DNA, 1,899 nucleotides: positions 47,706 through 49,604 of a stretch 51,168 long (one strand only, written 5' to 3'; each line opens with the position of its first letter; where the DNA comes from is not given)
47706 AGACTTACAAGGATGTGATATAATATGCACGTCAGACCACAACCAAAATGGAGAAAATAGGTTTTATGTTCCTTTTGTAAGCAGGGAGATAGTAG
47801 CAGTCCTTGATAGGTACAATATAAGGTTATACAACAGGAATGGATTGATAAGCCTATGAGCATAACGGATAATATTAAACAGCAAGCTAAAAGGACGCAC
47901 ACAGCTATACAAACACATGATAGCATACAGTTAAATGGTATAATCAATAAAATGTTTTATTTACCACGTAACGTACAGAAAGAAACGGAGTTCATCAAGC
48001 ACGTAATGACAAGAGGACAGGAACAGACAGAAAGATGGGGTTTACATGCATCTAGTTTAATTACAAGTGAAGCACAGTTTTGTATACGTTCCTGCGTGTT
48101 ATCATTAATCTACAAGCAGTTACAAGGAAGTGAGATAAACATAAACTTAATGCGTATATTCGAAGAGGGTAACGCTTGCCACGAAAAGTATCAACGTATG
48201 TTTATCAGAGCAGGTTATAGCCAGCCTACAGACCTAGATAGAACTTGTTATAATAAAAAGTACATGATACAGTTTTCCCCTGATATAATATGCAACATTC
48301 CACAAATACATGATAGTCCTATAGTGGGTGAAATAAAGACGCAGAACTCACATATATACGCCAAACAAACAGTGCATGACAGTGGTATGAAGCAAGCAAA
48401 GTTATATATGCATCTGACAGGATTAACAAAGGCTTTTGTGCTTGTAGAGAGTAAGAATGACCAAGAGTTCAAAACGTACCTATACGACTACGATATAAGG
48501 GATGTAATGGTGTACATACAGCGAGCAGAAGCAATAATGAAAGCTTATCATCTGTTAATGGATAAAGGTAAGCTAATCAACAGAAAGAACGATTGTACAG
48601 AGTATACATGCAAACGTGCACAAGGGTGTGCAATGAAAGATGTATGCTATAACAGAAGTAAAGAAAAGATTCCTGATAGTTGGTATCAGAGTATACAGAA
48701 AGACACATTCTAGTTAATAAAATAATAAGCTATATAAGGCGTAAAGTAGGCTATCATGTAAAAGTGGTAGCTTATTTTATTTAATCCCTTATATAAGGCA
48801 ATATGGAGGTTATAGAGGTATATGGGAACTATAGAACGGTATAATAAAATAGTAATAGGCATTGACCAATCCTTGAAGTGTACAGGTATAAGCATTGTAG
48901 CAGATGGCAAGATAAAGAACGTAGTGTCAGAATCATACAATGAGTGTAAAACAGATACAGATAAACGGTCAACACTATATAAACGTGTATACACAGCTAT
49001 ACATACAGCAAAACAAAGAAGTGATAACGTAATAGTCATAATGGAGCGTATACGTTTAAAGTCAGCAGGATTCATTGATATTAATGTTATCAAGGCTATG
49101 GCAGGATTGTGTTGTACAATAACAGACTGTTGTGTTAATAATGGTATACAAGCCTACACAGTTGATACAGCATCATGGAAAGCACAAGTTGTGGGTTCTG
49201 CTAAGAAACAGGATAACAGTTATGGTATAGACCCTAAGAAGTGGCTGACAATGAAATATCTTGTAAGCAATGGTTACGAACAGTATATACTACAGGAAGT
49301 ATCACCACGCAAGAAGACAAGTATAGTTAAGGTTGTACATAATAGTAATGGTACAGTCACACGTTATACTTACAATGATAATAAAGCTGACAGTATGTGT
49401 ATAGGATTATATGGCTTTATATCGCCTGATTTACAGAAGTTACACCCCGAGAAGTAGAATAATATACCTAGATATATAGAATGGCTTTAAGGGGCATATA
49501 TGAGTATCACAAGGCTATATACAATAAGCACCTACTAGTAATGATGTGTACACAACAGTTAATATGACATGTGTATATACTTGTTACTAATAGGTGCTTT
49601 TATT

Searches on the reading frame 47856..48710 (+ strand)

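Call 65: search_protein_families(library=phrogs, proteins=[window:47856-48710:+], max_evalue=0.00001)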
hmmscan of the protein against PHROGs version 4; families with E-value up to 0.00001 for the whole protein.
window:47856-48710:+ (285 aa): 3 families
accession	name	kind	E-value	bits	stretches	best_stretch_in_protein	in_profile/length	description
phrog_1706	-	DNA, RNA and nucleotide metabolism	1.5e-16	61.7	1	58-271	40-249/293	CRISPR/Cas system associated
phrog_1990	-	DNA, RNA and nucleotide metabolism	1.4e-13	51.9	1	38-269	12-240/290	Cas4-domain exonuclease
phrog_2506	-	DNA, RNA and nucleotide metabolism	1.7e-08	35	1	63-269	94-338/342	exonuclease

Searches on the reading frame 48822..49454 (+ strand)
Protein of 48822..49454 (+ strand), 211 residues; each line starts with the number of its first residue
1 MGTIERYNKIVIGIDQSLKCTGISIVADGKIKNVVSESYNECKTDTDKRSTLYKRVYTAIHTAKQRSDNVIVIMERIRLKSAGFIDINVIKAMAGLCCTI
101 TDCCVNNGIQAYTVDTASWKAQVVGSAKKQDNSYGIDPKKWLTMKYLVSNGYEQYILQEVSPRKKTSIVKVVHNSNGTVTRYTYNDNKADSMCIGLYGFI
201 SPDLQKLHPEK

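Call 65: search_protein_families(library=phrogs, proteins=[window:48822-49454:+], max_evalue=0.00001)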
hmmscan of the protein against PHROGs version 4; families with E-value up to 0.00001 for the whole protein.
window:48822-49454:+ (211 aa): 2 families
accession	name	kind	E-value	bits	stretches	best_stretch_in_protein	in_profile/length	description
phrog_159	-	DNA, RNA and nucleotide metabolism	7.3e-11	42.6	1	10-203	89-251/330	RuvC-like Holliday junction resolvase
phrog_1770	-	DNA, RNA and nucleotide metabolism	1.7e-06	29.1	1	8-198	3-147/158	Holliday junction resolvase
